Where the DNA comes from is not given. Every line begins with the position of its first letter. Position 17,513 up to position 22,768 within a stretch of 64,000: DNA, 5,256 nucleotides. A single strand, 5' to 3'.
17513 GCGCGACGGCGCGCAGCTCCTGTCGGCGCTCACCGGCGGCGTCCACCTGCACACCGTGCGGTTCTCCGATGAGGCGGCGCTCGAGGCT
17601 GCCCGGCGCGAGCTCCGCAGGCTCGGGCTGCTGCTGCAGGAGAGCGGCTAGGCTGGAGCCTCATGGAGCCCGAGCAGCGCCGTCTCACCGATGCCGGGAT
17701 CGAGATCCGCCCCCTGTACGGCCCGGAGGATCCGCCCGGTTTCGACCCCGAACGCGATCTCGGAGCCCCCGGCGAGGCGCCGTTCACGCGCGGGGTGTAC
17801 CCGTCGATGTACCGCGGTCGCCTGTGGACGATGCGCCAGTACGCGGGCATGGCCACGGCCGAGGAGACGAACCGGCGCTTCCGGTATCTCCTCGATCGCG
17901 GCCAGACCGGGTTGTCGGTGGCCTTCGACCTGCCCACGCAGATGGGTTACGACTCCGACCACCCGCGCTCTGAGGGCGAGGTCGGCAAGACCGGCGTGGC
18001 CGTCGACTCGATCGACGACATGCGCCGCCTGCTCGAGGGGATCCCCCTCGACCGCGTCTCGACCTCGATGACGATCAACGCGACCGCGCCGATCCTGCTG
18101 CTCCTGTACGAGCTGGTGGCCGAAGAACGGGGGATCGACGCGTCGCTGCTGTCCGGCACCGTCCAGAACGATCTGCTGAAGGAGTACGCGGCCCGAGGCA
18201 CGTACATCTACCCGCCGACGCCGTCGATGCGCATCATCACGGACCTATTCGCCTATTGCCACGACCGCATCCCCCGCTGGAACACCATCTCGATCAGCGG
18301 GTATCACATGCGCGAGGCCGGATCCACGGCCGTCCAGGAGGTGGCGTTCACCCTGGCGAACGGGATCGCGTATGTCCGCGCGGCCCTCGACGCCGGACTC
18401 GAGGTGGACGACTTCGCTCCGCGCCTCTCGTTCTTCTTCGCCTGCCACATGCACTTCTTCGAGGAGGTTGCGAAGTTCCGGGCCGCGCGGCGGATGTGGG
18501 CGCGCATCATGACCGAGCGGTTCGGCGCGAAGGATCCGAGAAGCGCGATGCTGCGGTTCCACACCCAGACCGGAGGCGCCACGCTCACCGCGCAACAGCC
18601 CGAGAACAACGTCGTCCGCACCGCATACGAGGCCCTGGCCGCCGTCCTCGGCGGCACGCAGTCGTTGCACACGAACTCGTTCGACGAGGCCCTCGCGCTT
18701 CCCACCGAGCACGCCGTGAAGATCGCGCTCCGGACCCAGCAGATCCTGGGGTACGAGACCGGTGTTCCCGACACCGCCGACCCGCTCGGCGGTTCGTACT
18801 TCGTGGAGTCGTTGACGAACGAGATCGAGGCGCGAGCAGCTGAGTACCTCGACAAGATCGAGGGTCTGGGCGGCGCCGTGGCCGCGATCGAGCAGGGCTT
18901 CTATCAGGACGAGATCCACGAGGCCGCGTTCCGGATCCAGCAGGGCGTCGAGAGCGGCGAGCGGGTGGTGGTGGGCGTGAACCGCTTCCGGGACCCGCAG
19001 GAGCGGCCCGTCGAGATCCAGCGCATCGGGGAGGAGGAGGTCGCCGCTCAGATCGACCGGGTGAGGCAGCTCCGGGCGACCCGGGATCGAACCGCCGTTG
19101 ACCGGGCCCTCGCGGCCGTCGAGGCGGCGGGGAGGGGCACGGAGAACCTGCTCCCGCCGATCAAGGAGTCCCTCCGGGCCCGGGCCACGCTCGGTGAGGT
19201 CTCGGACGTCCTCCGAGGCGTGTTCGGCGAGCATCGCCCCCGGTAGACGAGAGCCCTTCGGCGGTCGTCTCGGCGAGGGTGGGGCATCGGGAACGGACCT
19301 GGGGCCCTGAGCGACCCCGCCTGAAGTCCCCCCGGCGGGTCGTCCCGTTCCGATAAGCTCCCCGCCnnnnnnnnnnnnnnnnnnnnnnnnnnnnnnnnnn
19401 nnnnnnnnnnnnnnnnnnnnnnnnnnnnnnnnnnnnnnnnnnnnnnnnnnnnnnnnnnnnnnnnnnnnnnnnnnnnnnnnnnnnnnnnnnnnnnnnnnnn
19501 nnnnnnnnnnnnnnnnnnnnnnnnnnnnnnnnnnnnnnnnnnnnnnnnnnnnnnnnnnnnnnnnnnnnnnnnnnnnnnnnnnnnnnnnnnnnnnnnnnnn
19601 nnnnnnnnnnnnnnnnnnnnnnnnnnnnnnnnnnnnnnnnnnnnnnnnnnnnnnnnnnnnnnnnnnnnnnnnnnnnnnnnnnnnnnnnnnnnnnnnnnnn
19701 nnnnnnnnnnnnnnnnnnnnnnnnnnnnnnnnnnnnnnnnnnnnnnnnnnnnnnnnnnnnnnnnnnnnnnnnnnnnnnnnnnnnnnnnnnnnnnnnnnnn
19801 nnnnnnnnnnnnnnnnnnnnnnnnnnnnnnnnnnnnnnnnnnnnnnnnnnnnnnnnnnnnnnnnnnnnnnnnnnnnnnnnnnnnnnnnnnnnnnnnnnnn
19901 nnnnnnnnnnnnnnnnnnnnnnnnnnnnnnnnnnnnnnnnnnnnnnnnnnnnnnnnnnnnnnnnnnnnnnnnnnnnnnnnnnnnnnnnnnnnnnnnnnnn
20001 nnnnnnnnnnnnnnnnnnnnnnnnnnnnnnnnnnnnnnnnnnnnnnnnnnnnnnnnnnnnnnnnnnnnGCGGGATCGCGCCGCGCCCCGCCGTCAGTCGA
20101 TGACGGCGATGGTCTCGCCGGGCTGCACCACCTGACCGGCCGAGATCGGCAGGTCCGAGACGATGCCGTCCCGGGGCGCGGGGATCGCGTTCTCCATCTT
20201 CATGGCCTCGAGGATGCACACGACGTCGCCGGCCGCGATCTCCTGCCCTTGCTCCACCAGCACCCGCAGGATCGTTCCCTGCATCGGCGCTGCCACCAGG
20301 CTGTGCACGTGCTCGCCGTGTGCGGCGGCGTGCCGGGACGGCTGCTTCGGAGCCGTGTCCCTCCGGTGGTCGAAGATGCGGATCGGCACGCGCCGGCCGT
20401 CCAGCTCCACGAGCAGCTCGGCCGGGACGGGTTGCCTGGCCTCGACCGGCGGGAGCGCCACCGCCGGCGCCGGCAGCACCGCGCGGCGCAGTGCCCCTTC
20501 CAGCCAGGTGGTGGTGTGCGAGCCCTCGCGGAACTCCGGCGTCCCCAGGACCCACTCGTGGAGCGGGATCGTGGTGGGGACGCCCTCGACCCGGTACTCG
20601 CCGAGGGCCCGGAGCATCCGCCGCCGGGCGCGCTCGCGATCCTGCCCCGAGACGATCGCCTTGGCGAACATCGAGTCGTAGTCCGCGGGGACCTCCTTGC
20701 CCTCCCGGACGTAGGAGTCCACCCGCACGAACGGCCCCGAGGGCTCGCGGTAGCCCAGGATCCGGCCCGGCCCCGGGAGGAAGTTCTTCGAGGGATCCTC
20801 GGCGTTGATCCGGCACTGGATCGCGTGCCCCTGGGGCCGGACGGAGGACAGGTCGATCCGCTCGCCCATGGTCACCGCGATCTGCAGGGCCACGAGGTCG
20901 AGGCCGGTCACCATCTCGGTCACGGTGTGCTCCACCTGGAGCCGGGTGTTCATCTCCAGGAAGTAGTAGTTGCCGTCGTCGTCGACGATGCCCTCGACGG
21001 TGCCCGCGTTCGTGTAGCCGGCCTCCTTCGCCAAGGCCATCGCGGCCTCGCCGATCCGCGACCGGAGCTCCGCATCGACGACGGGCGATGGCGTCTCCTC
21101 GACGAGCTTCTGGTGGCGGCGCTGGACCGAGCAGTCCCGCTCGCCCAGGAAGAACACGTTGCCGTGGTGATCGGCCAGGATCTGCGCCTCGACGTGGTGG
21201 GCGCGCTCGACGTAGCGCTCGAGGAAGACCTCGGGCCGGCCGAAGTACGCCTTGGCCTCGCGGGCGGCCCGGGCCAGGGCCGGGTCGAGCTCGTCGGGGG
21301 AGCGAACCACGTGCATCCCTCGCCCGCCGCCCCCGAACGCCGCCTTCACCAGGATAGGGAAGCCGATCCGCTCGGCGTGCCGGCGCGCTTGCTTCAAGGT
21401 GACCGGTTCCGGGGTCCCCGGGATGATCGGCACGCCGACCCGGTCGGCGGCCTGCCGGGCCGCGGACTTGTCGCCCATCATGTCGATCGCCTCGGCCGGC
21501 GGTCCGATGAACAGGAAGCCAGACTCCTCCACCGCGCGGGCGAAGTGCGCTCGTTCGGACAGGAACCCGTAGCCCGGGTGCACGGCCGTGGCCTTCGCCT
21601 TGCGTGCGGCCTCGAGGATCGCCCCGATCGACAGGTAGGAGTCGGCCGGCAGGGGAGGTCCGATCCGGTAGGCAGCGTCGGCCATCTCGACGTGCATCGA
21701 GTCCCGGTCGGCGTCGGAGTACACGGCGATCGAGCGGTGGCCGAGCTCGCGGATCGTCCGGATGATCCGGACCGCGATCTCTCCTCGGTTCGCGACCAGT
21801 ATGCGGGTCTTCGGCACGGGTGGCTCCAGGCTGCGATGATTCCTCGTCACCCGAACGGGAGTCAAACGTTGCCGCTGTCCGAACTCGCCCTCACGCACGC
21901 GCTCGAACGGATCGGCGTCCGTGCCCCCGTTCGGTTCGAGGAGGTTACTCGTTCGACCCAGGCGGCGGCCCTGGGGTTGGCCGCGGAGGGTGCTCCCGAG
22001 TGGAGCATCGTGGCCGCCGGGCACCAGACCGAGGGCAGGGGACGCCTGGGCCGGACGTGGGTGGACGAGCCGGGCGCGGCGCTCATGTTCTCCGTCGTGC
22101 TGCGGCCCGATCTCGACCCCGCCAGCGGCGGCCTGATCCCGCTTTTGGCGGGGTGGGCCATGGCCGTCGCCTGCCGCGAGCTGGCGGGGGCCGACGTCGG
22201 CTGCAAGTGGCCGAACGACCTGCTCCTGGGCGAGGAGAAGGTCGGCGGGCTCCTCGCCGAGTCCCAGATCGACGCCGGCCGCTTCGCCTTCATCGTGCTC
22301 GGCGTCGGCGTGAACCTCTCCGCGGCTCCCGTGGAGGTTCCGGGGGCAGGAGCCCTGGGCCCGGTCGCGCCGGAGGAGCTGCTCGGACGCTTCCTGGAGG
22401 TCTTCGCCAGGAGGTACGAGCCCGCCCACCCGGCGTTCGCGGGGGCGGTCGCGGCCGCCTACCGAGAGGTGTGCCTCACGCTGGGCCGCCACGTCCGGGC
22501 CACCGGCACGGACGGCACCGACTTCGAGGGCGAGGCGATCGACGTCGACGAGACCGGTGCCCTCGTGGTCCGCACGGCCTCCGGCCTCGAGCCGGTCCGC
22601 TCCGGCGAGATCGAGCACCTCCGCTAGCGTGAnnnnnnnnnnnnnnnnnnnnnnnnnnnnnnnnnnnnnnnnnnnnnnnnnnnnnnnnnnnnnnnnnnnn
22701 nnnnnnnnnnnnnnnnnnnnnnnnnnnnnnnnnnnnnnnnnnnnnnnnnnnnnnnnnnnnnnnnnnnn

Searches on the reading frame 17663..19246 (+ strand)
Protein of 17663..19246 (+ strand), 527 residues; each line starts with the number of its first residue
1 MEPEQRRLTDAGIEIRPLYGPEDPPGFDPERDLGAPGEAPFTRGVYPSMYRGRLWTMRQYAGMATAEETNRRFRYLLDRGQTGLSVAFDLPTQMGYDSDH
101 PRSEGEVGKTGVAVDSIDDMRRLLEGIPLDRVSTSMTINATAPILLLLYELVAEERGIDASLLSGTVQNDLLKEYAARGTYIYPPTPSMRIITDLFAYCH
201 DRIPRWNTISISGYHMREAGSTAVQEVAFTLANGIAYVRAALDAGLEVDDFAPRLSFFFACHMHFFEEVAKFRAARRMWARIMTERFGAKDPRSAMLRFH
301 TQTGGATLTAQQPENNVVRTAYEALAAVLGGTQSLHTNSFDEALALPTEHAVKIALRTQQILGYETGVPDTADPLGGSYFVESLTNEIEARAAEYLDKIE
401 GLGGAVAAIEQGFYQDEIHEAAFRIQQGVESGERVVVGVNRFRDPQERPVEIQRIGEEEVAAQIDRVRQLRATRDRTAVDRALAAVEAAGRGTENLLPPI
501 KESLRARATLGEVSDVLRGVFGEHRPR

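Call 81: search_protein_families(library=pfam, proteins=[window:17663-19246:+], max_evalue=0.00001)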
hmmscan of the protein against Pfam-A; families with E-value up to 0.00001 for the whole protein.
window:17663-19246:+ (527 aa): 1 family
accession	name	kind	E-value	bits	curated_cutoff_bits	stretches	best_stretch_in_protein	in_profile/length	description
PF01642.28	MM_CoA_mutase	-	2e-228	759.6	22.1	1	9-522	2-512/512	Methylmalonyl-CoA mutase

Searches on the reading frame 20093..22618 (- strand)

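Call 81: search_protein_families(library=pfam, proteins=[window:20093-22618:-], max_evalue=0.00001)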
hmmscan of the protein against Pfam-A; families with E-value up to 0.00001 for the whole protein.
window:20093-22618:- (841 aa): 7 families
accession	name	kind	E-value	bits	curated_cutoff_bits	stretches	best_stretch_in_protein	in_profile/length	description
PF02786.22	CPSase_L_D2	-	2.2e-69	233.6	19.8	1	383-589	1-209/211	Carbamoyl-phosphate synthase L chain, ATP binding domain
PF00289.28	Biotin_carb_N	-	4.4e-43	146.7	25.5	1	271-378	3-110/110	Biotin carboxylase, N-terminal domain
PF02785.25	Biotin_carb_C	-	2e-37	128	32.4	1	601-707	1-107/108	Biotin carboxylase C-terminal domain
PF00364.28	Biotin_lipoyl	-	1.3e-18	67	22.1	1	775-840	3-73/73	Biotin-requiring enzyme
PF13533.13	Biotin_lipoyl_2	-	6.7e-10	39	29.8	0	775-799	3-27/32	Biotin-lipoyl like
PF07478.18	Dala_Dala_lig_C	-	4e-08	33.4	24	1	411-558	28-174/204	D-ala D-ala ligase C-terminus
PF13437.12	HlyD_3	-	2.4e-06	28.7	22.2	0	812-840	2-30/106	HlyD family secretion protein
